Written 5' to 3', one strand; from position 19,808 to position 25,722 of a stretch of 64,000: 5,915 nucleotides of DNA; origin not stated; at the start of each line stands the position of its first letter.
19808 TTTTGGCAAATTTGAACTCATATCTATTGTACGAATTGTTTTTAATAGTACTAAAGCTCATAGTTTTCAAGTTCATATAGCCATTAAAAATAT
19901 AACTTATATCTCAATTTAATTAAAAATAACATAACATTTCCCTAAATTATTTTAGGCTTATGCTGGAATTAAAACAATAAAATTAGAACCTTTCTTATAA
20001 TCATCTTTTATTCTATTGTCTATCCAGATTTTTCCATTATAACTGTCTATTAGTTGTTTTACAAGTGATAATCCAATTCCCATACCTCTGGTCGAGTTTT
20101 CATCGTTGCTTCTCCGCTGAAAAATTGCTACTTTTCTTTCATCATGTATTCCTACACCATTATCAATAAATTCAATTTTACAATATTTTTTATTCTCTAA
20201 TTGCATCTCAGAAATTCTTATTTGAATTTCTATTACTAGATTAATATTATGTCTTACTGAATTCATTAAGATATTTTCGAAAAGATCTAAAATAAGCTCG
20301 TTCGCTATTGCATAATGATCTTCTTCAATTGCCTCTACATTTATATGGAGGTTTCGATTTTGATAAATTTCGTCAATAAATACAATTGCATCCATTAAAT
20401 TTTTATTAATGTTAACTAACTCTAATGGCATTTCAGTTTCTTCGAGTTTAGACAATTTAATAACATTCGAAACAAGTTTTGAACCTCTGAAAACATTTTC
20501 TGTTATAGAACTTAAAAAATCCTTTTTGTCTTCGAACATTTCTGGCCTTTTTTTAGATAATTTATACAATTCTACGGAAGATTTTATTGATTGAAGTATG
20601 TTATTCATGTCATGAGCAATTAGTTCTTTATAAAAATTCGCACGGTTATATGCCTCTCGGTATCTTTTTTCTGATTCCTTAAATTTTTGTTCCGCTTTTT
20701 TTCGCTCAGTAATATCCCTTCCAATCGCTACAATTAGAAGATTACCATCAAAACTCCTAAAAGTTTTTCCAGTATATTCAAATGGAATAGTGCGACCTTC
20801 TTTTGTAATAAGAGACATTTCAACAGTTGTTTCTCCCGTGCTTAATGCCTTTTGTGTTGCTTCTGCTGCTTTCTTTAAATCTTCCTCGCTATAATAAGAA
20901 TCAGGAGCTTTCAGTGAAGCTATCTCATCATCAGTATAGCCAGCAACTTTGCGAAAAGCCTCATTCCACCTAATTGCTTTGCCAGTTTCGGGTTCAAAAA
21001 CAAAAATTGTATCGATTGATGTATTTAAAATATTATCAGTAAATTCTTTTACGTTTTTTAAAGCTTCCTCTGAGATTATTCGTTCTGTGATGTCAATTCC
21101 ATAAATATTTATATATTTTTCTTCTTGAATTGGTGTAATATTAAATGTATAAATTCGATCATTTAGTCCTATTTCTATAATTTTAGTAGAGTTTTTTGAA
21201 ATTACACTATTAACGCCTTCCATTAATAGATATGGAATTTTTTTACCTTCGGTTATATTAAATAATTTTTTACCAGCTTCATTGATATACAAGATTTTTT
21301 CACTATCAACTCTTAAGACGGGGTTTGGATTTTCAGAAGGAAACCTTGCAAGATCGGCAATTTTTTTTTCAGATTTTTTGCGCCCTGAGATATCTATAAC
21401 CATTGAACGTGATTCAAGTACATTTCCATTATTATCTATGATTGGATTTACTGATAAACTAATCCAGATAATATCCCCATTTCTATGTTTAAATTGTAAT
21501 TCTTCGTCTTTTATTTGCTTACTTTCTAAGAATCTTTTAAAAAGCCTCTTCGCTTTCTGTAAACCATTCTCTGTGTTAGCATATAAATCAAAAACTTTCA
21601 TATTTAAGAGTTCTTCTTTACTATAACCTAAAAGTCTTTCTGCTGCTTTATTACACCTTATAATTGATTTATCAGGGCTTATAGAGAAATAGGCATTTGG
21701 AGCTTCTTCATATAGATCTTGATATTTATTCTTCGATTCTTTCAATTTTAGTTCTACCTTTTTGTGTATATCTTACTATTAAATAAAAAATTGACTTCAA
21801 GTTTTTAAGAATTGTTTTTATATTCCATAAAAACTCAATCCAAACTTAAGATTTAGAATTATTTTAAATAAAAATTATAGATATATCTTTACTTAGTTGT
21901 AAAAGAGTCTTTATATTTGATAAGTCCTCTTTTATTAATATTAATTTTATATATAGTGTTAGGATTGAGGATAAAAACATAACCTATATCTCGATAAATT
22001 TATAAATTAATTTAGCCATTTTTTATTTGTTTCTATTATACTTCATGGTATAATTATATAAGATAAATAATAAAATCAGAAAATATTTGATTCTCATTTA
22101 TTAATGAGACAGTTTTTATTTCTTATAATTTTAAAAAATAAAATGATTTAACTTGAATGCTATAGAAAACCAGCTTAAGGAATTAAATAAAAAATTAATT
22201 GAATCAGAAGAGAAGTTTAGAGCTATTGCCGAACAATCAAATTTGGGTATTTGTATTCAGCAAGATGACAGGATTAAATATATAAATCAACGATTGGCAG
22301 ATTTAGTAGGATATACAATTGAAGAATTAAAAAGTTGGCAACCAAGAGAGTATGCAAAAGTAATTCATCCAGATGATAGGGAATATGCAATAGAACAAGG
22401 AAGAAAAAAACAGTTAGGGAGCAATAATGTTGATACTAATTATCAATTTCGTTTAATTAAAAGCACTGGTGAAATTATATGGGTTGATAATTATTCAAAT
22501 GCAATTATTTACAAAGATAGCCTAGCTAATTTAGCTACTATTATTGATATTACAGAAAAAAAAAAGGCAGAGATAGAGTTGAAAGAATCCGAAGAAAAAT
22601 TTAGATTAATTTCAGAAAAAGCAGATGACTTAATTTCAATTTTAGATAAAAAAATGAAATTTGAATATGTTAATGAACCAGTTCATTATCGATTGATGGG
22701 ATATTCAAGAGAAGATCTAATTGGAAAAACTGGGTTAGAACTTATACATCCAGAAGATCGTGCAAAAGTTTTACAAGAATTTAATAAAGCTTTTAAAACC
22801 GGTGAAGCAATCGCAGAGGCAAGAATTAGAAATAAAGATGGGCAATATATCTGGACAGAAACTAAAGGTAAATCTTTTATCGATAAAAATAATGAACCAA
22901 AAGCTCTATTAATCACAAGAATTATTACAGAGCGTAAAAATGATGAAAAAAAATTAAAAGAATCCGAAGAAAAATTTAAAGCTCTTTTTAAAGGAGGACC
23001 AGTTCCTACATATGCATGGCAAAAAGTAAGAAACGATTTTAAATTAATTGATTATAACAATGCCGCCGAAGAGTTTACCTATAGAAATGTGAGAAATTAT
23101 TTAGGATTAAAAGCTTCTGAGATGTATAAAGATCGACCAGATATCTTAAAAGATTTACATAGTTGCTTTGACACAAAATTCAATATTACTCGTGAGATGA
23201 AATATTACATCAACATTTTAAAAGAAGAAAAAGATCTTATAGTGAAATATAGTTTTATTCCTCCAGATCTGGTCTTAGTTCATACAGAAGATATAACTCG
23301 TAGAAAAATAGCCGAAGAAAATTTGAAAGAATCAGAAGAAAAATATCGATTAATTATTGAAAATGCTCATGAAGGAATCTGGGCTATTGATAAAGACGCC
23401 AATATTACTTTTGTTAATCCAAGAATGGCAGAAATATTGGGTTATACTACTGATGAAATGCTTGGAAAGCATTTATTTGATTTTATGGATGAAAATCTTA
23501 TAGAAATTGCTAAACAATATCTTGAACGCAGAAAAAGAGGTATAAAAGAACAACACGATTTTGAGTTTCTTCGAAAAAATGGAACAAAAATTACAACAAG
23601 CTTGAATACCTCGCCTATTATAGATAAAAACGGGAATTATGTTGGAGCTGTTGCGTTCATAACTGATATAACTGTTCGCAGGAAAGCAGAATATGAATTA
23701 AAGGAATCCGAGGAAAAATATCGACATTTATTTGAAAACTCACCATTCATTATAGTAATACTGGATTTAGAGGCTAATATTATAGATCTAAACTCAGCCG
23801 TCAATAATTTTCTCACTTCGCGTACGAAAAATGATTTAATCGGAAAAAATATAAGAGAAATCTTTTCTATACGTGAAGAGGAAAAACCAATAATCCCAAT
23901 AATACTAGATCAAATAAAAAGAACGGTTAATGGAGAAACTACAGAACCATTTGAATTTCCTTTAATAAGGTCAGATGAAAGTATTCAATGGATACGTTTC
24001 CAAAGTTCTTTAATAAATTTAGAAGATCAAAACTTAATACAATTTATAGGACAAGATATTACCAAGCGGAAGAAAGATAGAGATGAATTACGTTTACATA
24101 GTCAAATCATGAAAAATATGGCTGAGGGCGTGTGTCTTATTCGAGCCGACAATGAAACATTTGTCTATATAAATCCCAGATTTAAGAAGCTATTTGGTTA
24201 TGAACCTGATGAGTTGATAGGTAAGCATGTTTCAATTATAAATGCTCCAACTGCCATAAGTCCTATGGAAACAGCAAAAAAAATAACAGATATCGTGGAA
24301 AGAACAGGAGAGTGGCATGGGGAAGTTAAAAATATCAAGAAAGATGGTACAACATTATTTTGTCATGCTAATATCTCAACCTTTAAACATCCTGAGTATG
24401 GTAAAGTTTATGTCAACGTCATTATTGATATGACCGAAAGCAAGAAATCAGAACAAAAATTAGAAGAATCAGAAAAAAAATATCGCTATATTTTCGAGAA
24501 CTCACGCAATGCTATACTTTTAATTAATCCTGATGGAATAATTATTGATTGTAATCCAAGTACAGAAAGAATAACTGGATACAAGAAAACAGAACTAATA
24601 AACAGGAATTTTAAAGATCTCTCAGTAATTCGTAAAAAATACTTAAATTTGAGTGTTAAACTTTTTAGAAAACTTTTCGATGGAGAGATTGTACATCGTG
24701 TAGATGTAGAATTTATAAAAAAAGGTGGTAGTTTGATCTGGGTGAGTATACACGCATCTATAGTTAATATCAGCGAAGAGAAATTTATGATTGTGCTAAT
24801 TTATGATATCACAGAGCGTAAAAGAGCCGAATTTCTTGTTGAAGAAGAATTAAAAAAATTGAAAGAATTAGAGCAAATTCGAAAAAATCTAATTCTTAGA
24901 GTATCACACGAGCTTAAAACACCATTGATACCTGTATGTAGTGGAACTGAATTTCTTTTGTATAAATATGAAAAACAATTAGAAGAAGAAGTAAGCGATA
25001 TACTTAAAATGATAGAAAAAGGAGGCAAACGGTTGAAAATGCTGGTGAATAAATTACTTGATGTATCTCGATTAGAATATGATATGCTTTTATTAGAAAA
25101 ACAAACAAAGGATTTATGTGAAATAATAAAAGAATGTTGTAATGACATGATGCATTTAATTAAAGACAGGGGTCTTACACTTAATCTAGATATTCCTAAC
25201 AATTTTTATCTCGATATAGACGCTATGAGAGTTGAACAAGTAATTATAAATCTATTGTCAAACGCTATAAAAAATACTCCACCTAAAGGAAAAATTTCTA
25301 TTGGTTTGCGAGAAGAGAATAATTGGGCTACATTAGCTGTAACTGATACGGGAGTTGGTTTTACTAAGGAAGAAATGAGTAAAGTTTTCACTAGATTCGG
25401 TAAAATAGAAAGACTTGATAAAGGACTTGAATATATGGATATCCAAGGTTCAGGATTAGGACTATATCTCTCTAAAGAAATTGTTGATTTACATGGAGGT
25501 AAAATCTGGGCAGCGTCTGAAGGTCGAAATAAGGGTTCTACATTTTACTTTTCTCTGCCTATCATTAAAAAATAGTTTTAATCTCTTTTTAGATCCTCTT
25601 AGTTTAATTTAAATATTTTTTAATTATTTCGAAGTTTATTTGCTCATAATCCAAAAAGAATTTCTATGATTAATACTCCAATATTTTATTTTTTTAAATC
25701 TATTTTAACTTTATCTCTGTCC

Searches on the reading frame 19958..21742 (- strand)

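Call 50: search_protein_families(library=pfam, proteins=[window:19958-21742:-], max_evalue=0.0001)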
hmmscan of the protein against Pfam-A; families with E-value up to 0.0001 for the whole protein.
window:19958-21742:- (594 aa): 8 families
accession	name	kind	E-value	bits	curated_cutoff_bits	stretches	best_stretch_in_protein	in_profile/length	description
PF13426.13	PAS_9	-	5.3e-32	110.6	27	2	15-119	1-102/103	PAS domain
PF00989.32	PAS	-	3.4e-28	98.3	22.6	2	6-117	2-112/113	PAS fold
PF08447.18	PAS_3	-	4e-21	75.5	25.6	2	27-109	1-83/89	PAS fold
PF08448.16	PAS_4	-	2.4e-18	66.8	23.1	2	13-122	3-109/110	PAS fold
PF02518.31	HATPase_c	-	2.4e-15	57.4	26.4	1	486-593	8-108/111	Histidine kinase-, DNA gyrase B-, and HSP90-like ATPase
PF13188.13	PAS_8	-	4.1e-14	52.3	21.8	1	5-53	1-46/65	PAS domain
PF14598.12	PAS_11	-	3.1e-06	27.6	25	1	20-95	7-80/109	PAS domain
PF00512.31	HisKA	-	3.3e-05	24.3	26.9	1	375-435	9-65/66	His Kinase A (phospho-acceptor) domain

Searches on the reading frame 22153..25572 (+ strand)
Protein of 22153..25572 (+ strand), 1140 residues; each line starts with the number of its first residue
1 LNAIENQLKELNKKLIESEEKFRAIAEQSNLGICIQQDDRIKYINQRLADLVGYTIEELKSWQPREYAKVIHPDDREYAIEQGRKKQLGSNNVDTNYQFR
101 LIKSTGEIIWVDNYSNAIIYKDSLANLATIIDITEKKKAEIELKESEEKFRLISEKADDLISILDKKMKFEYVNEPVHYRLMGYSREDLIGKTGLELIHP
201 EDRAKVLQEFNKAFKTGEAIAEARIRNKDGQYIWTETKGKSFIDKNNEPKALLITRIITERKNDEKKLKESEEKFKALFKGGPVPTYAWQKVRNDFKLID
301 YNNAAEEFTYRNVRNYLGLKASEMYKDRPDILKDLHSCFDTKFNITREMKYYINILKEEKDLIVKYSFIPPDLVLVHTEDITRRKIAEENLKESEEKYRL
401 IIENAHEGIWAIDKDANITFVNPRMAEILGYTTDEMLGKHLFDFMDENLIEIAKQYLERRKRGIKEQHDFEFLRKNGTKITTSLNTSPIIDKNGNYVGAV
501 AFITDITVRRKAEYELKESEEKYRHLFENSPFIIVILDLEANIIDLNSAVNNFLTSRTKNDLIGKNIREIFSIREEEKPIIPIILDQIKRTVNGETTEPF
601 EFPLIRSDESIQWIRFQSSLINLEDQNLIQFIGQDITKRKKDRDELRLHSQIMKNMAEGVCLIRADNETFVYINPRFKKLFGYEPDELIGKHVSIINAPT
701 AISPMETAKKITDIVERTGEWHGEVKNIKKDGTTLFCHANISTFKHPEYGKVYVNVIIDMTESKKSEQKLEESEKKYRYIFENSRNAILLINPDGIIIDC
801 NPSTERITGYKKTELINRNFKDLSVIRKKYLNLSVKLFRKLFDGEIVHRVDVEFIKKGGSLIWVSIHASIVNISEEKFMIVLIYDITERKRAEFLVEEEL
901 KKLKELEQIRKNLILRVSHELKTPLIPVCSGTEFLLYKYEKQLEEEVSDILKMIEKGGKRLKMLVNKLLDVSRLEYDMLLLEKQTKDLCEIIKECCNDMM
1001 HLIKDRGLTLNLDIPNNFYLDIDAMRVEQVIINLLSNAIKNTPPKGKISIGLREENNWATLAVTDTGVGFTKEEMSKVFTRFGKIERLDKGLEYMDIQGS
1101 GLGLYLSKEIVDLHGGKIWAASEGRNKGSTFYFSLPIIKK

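Call 50: search_protein_families(library=pfam, proteins=[window:22153-25572:+], max_evalue=0.0001)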
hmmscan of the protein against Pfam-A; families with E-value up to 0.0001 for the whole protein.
window:22153-25572:+ (1140 aa): 12 families
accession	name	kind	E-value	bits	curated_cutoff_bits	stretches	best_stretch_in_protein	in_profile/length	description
PF13426.13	PAS_9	-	7.3e-74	245.1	27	5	407-507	2-102/103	PAS domain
PF00989.32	PAS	-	3.1e-71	237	22.6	5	396-506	1-113/113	PAS fold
PF08447.18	PAS_3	-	1.3e-63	211.8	25.6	5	176-252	6-85/89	PAS fold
PF13188.13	PAS_8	-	2.7e-50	167.1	21.8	4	396-445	1-50/65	PAS domain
PF08448.16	PAS_4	-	1.4e-46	157.7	23.1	2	404-510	3-109/110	PAS fold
PF02518.31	HATPase_c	-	3.2e-25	89.2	26.4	1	1023-1137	2-109/111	Histidine kinase-, DNA gyrase B-, and HSP90-like ATPase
PF14598.12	PAS_11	-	3.9e-15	56.2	25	1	163-263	7-108/109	PAS domain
PF12860.13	PAS_7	-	3.8e-12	46.8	27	1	402-513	1-114/115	PAS fold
PF00512.31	HisKA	-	1.7e-10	41.2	26.9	1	912-975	4-64/66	His Kinase A (phospho-acceptor) domain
PF13596.12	PAS_10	-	2.2e-09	38.3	22.1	1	407-507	10-106/106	PAS domain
PF24820.1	Diguanyl_cycl_sensor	-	1.5e-08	35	28.1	0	402-455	2-55/109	Diguanylate cyclase-like sensor domain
PF18095.7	PAS_12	-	7.5e-06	26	22.6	0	659-697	57-96/153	UPF0242 C-terminal PAS-like domain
